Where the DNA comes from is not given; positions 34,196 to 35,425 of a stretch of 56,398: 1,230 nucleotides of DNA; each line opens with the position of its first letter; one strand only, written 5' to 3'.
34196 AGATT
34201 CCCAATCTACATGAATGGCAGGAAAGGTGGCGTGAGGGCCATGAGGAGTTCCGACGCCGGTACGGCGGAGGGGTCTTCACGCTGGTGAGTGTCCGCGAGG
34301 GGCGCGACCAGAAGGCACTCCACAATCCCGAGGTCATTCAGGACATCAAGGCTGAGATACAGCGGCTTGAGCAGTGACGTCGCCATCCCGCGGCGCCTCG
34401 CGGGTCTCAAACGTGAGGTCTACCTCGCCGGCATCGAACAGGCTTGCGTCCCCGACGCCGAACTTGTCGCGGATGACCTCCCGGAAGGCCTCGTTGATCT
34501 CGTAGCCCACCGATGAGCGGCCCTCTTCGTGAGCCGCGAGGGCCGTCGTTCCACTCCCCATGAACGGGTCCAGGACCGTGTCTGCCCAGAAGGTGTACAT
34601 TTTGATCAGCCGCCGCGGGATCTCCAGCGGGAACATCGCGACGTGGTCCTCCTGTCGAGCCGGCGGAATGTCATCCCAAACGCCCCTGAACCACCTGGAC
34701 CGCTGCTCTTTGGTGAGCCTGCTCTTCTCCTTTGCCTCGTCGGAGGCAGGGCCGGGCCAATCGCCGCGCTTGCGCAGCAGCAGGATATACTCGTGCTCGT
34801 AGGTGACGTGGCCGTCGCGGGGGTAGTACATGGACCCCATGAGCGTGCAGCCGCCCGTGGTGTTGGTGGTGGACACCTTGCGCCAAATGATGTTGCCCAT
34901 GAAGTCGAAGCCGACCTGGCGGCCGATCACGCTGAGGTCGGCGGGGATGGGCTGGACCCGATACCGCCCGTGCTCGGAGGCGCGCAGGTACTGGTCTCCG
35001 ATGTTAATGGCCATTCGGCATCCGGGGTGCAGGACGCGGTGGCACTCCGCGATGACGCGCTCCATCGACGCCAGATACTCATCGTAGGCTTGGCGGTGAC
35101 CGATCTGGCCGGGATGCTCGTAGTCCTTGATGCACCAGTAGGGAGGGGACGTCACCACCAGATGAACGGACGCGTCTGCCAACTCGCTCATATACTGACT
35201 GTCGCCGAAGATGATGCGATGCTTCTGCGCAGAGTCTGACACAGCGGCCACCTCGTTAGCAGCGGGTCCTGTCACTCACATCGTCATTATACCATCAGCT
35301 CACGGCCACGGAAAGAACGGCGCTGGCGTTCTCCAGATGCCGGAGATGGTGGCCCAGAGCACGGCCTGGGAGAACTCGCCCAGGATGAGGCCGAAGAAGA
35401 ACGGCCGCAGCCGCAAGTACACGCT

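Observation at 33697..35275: Convergent, overlapping Type II R-M-like pair: unclassified 226-aa candidate PD-(D/E)xK nuclease + beta-class SPPY methyltransferase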

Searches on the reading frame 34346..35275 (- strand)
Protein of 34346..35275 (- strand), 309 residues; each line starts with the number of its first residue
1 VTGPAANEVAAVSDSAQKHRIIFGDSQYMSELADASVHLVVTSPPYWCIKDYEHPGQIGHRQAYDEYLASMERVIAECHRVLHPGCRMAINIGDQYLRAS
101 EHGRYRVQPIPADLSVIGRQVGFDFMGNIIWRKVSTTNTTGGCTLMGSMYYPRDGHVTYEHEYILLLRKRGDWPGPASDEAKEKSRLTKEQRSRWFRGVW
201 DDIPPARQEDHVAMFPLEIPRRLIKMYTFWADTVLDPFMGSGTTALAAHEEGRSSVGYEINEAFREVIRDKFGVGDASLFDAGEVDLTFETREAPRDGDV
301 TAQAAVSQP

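Call 3: search_protein_families(library=pfam, proteins=[window:34346-35275:-], max_evalue=1)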
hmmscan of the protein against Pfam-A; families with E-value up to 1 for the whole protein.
window:34346-35275:- (309 aa): 4 families
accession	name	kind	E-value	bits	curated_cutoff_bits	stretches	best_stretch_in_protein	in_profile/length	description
PF01555.25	N6_N4_Mtase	-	9.8e-45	153.6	26.7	1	37-268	1-219/221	DNA methylase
PF08241.18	Methyltransf_11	-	0.0022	19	21.2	1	66-89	71-94/95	Methyltransferase domain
PF13649.12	Methyltransf_25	-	0.042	15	27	0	234-274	1-46/97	Methyltransferase domain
PF01170.24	UPF0020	-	0.07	13.3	22.3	0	232-254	30-52/197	RMKL-like, methyltransferase domain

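Call 4: search_protein_families(library=ncbifam, proteins=[window:34346-35275:-], max_evalue=1)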
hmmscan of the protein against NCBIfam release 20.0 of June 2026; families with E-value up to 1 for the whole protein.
window:34346-35275:- (309 aa): 7 families
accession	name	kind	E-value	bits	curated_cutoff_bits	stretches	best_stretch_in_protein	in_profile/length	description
NF008572.0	PRK11524.1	equivalog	2e-17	63.3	292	2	13-90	9-84/294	adenine-specific DNA-methyltransferase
NF010253.0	PRK13699.1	subfamily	1.7e-10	41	244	2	211-266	144-199/226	DNA methyltransferase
NF050803.1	DnaMtaseCcrMCaul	equivalog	7e-10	38.3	830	1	211-295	186-268/350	adenine-specific DNA-methyltransferase CcrM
NF040721.1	Trm14_Arch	equivalog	0.0018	17.5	280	0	8-81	262-330/370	tRNA (guanine(6)-N2)-methyltransferase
NF045667.1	MTase_DVU1556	equivalog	0.07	12.6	155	1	69-102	98-129/213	DVU_1556 family methyltransferase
TIGR01177.1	TIGR01177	hypoth_equivalog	0.11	11.8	316.55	0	232-262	184-214/330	TIGR01177 family methyltransferase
TIGR00536.1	hemK_fam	subfamily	0.28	10.2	115.5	0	17-53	163-199/286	HemK family protein methyltransferase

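Call 13: search_solved_structures(query=window:34346-35275:-, max_evalue=0.001, show_alignments=2)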
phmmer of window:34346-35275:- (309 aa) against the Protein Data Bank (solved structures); distinct sequences matched with E-value up to 0.001: 12.
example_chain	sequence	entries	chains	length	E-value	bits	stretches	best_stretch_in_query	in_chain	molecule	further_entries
2zie_A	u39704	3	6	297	6.9e-62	212.7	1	17-273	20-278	Putative modification methylase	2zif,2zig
8urk_A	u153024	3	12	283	5.2e-15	58.7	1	29-271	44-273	Methyltransferase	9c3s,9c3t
9c3u_A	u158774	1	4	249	9.6e-15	57.9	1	30-270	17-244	Methyltransferase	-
8s9m_A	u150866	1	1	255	7.1e-14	55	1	30-273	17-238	DNA cytosine-N4 methyltransferase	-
8s9n_A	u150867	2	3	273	7.2e-14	55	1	187-273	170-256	DNA cytosine-N4 methyltransferase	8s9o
1boo_A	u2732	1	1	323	3.6e-08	36.2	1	210-264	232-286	PROTEIN (N-4 CYTOSINE-SPECIFIC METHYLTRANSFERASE PVU II)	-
1eg2_A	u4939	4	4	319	2.4e-07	33.6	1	210-272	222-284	MODIFICATION METHYLASE RSRI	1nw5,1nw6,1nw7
1nw8_A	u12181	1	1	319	2.6e-07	33.4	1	210-272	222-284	MODIFICATION METHYLASE RSRI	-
1g60_A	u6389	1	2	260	2.8e-05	26.7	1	210-264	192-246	Adenine-specific Methyltransferase MboIIA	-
5hfj_A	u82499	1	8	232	4.1e-05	26.2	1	209-267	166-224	Adenine specific DNA methyltransferase (DpnA)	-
5hek_A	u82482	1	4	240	4.2e-05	26.2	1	209-267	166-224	Adenine specific DNA methyltransferase (DpnA)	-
6pbd_A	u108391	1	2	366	5.7e-05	25.7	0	208-266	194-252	Modification methylase CcrMI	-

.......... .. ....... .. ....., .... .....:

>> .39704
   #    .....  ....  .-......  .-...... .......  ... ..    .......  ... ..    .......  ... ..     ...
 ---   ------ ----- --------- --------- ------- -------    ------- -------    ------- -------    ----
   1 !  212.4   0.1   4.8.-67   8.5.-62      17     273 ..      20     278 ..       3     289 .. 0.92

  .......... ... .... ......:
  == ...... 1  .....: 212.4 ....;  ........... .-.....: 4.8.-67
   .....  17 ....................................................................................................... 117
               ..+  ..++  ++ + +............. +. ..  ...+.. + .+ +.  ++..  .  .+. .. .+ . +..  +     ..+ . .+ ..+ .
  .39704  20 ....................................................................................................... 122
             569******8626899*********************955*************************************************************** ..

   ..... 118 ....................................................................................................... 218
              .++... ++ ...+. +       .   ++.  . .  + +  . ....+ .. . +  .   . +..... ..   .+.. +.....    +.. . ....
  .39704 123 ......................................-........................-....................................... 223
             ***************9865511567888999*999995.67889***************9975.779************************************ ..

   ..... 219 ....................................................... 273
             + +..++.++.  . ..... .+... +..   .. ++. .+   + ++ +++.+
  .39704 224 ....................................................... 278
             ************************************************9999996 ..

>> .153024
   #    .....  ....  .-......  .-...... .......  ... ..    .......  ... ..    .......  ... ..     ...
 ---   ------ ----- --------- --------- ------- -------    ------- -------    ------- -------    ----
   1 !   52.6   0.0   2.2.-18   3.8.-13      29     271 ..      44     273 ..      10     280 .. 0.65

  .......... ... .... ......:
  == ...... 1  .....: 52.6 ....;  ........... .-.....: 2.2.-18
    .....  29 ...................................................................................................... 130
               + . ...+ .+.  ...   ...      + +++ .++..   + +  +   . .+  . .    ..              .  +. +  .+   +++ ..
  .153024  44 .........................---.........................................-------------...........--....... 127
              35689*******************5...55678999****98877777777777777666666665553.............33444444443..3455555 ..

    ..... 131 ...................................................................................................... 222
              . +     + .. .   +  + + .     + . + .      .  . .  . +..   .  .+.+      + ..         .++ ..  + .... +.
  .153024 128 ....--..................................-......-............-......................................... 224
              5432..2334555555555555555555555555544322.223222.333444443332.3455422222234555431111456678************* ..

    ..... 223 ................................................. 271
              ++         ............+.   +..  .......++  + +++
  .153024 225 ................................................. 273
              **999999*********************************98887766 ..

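Call 14: find_homologous_proteins(query=window:34346-35275:-)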
Query window:34346-35275:- (309 aa): 7983 proteins with E <= 0.001 among 8000 candidates; the best 120 are listed.
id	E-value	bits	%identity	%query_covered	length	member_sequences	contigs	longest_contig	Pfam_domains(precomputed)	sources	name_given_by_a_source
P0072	1.5e-204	696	100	96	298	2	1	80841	PF01555.25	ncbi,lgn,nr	ncbi:MAG: site-specific DNA-methyltransferase [Armatimonadota bacterium]|nr:site-specific DNA-methyl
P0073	3.7e-159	547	80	90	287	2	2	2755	PF01555.25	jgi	-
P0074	3.2e-155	534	79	94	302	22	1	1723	PF01555.25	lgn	-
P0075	2.9e-149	515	77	91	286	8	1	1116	PF01555.25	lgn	-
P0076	3.9e-145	501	79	85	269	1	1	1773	PF01555.25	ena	-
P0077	1.5e-144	499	74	93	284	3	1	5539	PF01555.25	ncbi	-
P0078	4.4e-144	498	78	85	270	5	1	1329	PF01555.25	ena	-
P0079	1.1e-141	490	78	85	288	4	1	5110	PF01555.25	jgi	-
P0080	1.2e-141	490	75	88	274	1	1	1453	PF01555.25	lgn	-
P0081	2.7e-141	488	79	82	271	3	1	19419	PF01555.25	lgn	-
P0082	8.3e-141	487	75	88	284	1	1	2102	PF01555.25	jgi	jgi:modification methylase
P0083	3.0e-140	485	74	88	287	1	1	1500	PF01555.25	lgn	-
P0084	9.1e-140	483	74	89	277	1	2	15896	PF01555.25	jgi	jgi:DNA modification methylase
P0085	5.7e-139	481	77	83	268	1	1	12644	PF01555.25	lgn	-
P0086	8.4e-139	480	75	88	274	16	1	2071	PF01555.25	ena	-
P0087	2.5e-138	479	78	83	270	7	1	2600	PF01555.25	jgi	-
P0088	1.4e-137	476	75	85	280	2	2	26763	PF01555.25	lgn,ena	-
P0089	2.2e-136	472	71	91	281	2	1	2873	PF01555.25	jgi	-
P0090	3.2e-136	472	71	89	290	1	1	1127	PF01555.25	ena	-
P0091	4.9e-136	471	79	82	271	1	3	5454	PF01555.25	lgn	-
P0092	5.3e-136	471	77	82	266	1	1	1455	PF01555.25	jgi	jgi:DNA modification methylase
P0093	9.4e-136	470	76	83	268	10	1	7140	PF01555.25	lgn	-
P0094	3.4e-135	468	71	91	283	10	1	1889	PF01555.25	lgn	-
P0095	6.3e-135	468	70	89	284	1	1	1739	PF01555.25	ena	-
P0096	1.1e-134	467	73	89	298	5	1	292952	PF01555.25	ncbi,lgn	-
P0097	1.7e-134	466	73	86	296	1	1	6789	PF01555.25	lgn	-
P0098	2.3e-134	466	71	89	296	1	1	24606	PF01555.25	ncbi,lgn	ncbi:MAG: DNA-methyltransferase [Armatimonadota bacterium]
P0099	3.5e-134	465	70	89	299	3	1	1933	PF01555.25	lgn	-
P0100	7.7e-134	464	71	90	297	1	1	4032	PF01555.25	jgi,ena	jgi:site-specific DNA-methyltransferase (adenine-specific)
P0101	9.2e-134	464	72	88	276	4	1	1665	PF01555.25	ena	-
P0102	1.4e-133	463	75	85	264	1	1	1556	PF01555.25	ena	-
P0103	3.4e-133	462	69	91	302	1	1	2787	PF01555.25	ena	-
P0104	4.4e-133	461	73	88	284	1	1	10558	PF01555.25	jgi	-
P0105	6.2e-133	461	72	89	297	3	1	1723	PF01555.25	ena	-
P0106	1.8e-132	459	70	89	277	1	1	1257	PF01555.25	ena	-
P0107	2.8e-132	459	70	89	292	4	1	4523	PF01555.25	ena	-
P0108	3.1e-132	459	70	90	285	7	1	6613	PF01555.25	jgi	-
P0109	3.6e-132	458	67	95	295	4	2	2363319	PF01555.25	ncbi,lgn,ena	-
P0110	3.7e-132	458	70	89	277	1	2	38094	PF01555.25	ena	-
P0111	3.7e-132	458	71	90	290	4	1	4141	PF01555.25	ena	-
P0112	8.2e-132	457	68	93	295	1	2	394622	PF01555.25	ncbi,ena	-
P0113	2.2e-131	456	70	89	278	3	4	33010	PF01555.25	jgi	-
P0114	6.2e-131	454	70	90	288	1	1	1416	PF01555.25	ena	-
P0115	6.8e-131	454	69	89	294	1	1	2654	PF01555.25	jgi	jgi:site-specific DNA-methyltransferase (adenine-specific)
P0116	7.6e-131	454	73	83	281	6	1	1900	PF01555.25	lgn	-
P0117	1.1e-130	454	72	84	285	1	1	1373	PF01555.25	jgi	-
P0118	1.1e-130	454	71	90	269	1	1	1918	PF01555.25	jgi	-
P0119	2.0e-130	453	69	86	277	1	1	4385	PF01555.25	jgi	jgi:modification methylase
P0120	2.8e-130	452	71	89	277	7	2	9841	PF01555.25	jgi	jgi:modification methylase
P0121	3.2e-130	452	70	88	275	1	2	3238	PF01555.25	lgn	-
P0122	5.8e-130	451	68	89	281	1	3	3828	PF01555.25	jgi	-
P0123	6.1e-130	451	68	89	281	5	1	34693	PF01555.25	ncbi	-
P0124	7.2e-130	451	69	89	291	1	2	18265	PF01555.25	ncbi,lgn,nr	ncbi:MAG: site-specific DNA-methyltransferase [Armatimonadota bacterium]|nr:site-specific DNA-methyl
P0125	8.0e-130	451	68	89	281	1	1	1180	PF01555.25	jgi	-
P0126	1.1e-129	450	68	90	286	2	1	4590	PF01555.25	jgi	-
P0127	1.2e-129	450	71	88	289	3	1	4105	PF01555.25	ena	-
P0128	1.4e-129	450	70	89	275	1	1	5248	PF01555.25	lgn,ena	-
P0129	1.4e-129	450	68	90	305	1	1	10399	PF01555.25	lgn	-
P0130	2.1e-129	449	74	84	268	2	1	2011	PF01555.25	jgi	-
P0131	4.2e-129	448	69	87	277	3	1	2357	PF01555.25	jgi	jgi:site-specific DNA-methyltransferase (adenine-specific)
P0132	5.4e-129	448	71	89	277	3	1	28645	PF01555.25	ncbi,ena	-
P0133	5.9e-129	448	72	83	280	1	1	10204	PF01555.25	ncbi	-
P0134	6.9e-129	448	68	90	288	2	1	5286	PF01555.25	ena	-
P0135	1.1e-128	447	72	88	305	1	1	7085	PF01555.25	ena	-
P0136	1.3e-128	447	69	90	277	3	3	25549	PF01555.25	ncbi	-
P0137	1.5e-128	447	66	92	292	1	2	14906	PF01555.25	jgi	jgi:DNA modification methylase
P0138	1.8e-128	446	71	88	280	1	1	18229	PF01555.25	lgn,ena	-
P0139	2.4e-128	446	68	89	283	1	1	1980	PF01555.25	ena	-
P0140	2.6e-128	446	74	82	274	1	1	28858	PF01555.25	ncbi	-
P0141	3.1e-128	446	69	90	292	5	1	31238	PF01555.25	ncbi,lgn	-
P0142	3.5e-128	445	70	90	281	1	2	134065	PF01555.25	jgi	jgi:site-specific DNA-methyltransferase (adenine-specific)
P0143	3.6e-128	445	69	90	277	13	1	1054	PF01555.25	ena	-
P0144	3.6e-128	445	72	84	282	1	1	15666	PF01555.25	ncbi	-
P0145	3.7e-128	445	69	89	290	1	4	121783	PF01555.25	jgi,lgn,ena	jgi:site-specific DNA-methyltransferase (adenine-specific)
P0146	4.5e-128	445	69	88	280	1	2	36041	PF01555.25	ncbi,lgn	-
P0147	5.4e-128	445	74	83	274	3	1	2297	PF01555.25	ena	-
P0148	5.8e-128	445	69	91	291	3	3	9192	PF01555.25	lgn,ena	-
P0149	1.2e-127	444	74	82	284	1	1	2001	PF01555.25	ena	-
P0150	1.3e-127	444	71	87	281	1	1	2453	PF01555.25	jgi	jgi:modification methylase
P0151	1.3e-127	443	69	87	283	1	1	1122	PF01555.25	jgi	-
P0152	1.3e-127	443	72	83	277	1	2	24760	PF01555.25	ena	-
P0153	1.5e-127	443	67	89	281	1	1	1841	PF01555.25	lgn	-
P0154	1.7e-127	443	70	86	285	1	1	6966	PF01555.25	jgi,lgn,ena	-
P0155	2.0e-127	443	73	83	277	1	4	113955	PF01555.25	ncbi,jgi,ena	-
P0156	2.0e-127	443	69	89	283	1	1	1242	PF01555.25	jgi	jgi:site-specific DNA-methyltransferase (adenine-specific)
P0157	2.0e-127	443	70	83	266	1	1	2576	PF01555.25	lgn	-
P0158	2.1e-127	443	71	87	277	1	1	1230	PF01555.25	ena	-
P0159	2.1e-127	443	72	82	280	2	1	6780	PF01555.25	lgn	-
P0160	2.3e-127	443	67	93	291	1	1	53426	PF01555.25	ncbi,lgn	-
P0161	2.4e-127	443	70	89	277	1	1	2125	PF01555.25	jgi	-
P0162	2.6e-127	442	70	86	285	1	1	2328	PF01555.25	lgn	-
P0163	3.0e-127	442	65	94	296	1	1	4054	PF01555.25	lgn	-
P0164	3.1e-127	442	68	89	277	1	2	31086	PF01555.25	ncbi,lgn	-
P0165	3.3e-127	442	69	89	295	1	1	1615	PF01555.25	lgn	-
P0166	3.6e-127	442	68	90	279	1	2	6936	PF01555.25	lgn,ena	-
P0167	3.9e-127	442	68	89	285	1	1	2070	PF01555.25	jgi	-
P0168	5.3e-127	441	73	83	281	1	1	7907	PF01555.25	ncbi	ncbi:MAG: site-specific DNA-methyltransferase [Candidatus Brocadiia bacterium]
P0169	6.1e-127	441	73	83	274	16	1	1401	PF01555.25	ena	-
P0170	7.5e-127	441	72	82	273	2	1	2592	PF01555.25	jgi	-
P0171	8.5e-127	441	68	90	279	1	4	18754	PF01555.25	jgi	-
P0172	9.9e-127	441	67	93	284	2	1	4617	PF01555.25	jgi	-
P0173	1.2e-126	440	68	88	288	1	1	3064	PF01555.25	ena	-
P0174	1.3e-126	440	68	89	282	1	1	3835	PF01555.25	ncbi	-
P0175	1.3e-126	440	72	82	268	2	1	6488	PF01555.25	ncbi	-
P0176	2.4e-126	439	70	88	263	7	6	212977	PF01555.25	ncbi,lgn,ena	-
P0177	2.6e-126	439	66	93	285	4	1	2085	PF01555.25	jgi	-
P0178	2.9e-126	439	69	85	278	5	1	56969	PF01170.25,PF01555.25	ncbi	ncbi:MAG: site-specific DNA-methyltransferase [Armatimonadia bacterium]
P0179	3.6e-126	439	73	83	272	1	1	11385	PF01555.25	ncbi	-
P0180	3.9e-126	439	71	83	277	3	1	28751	PF01555.25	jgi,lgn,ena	-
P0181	4.0e-126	439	68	90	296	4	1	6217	PF01555.25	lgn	-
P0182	4.2e-126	439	70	88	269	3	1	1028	PF01555.25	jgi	jgi:site-specific DNA-methyltransferase (adenine-specific)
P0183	5.1e-126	438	68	89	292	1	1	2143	PF01555.25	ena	-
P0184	7.8e-126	438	68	89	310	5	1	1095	PF01555.25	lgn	-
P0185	8.0e-126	438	68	89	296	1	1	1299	PF01555.25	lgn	-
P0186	8.9e-126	437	69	86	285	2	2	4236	PF01555.25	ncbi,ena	ncbi:MAG: site-specific DNA-methyltransferase [Planctomycetota bacterium]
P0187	9.3e-126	437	69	90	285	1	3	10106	PF01555.25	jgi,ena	-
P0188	1.1e-125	437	70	83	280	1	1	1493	PF01170.25,PF01555.25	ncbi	-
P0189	1.4e-125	437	66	91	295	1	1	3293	PF01555.25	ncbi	-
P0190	1.5e-125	437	74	82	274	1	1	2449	PF01555.25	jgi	jgi:modification methylase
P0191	1.5e-125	437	68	90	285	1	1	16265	PF01555.25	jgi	jgi:DNA modification methylase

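Call 30: find_encoding_contigs(protein=P0096, flank=4000, max_places=2)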
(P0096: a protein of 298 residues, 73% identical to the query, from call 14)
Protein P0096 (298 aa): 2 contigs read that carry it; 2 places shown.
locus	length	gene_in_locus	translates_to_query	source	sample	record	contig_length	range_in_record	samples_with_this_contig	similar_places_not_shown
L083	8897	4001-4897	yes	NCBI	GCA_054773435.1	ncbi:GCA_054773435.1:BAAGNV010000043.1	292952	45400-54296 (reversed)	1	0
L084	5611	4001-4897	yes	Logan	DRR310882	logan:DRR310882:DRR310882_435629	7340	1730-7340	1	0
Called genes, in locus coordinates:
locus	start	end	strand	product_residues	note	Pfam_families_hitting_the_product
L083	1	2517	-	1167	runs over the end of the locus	-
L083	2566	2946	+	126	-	PF07927:HicA_toxin (weak)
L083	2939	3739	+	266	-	PF15919:HicB_lk_antitox, PF05534:HicB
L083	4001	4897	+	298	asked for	PF01555:N6_N4_Mtase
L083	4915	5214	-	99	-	-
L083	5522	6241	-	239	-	-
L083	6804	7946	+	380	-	PF13439:Glyco_transf_4 (weak), PF13579:Glyco_trans_4_4 (weak), PF20706:GT4-conflict, PF00534:Glycos_transf_1, PF13692:Glyco_trans_1_4, PF13524:Glyco_trans_1_2 (weak)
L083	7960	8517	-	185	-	PF00395:SLH (faint)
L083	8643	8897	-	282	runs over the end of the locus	PF13085:Fer2_3, PF13237:Fer4_10, PF13183:Fer4_8, PF13187:Fer4_9 (weak), PF13484:Fer4_16 (weak), PF13534:Fer4_17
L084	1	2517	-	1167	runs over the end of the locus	-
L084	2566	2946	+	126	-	PF07927:HicA_toxin (weak)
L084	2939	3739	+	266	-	PF15919:HicB_lk_antitox, PF05534:HicB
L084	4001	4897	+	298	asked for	PF01555:N6_N4_Mtase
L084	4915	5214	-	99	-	-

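Call 31: find_encoding_contigs(protein=P0109, flank=4000, max_places=2)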
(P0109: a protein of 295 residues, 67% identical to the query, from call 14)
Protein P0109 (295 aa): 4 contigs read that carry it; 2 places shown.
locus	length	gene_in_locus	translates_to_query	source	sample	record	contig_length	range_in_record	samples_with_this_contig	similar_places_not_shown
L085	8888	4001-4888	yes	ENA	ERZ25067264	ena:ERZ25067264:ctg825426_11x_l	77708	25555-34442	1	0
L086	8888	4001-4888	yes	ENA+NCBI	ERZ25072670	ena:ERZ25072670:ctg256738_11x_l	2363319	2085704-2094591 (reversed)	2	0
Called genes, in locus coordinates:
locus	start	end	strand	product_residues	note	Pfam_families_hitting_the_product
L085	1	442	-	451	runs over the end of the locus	PF01645:Glu_synthase, PF01070:FMN_dh, PF00478:IMPDH, PF03060:NMO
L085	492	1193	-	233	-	-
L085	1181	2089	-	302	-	PF13522:GATase_6, PF13537:GATase_7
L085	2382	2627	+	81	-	-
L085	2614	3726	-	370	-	PF04909:Amidohydro_2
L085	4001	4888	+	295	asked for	PF01555:N6_N4_Mtase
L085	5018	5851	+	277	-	PF00702:Hydrolase, PF13419:HAD_2 (weak)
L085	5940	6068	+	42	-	-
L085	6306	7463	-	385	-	PF00108:Thiolase_N, PF02803:Thiolase_C, PF22691:Thiolase_C_1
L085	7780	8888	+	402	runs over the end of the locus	PF00155:Aminotran_1_2, PF12897:Asp_aminotransf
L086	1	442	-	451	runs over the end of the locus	PF01645:Glu_synthase, PF01070:FMN_dh, PF00478:IMPDH, PF03060:NMO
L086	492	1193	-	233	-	-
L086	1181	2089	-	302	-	PF13522:GATase_6, PF13537:GATase_7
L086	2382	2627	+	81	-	-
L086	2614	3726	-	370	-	PF04909:Amidohydro_2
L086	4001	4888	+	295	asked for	PF01555:N6_N4_Mtase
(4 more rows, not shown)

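Call 32: find_encoding_contigs(protein=P0098, flank=4000, max_places=2)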
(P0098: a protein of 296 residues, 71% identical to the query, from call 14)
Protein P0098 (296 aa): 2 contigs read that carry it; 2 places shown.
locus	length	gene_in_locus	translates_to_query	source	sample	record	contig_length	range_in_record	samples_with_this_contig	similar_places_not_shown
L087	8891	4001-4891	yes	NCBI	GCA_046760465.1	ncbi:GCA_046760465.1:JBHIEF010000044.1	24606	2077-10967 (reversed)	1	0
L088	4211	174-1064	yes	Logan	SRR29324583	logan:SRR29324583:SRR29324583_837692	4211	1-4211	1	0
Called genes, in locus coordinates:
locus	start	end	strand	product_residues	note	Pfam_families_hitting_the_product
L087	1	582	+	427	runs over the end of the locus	PF01933:CofD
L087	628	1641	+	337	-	PF00044:Gp_dh_N, PF02800:Gp_dh_C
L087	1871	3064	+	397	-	PF00162:PGK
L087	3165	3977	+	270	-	PF00121:TIM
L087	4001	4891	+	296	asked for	PF01555:N6_N4_Mtase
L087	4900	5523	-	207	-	-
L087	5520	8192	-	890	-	PF07705:CARDB, PF01436:NHL (faint)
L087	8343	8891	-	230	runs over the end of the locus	-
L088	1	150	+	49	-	?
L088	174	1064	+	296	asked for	PF01555:N6_N4_Mtase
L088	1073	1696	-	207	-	-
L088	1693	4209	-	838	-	?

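Call 62: search_protein_families(library=pfam, proteins=[L087:4900-5523:-, L083:4915-5214:-, L083:5522-6241:-], max_evalue=0.01)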
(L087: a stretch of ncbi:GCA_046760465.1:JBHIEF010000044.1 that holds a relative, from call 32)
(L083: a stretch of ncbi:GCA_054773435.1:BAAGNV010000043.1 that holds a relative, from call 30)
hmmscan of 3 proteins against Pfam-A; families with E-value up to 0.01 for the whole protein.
L087:4900-5523:- (207 aa): 1 family
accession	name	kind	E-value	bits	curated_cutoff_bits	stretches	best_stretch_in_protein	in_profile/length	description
PF09991.14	DUF2232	-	0.005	16.5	27.8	1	38-97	47-106/290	Predicted membrane protein (DUF2232)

L083:4915-5214:- (99 aa): 1 family
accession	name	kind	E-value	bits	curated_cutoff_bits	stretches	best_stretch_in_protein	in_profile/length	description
PF01027.25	Bax1-I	-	0.0067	16.7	34.1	1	8-73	118-183/207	Inhibitor of apoptosis-promoting Bax1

L083:5522-6241:- (239 aa): 0 families
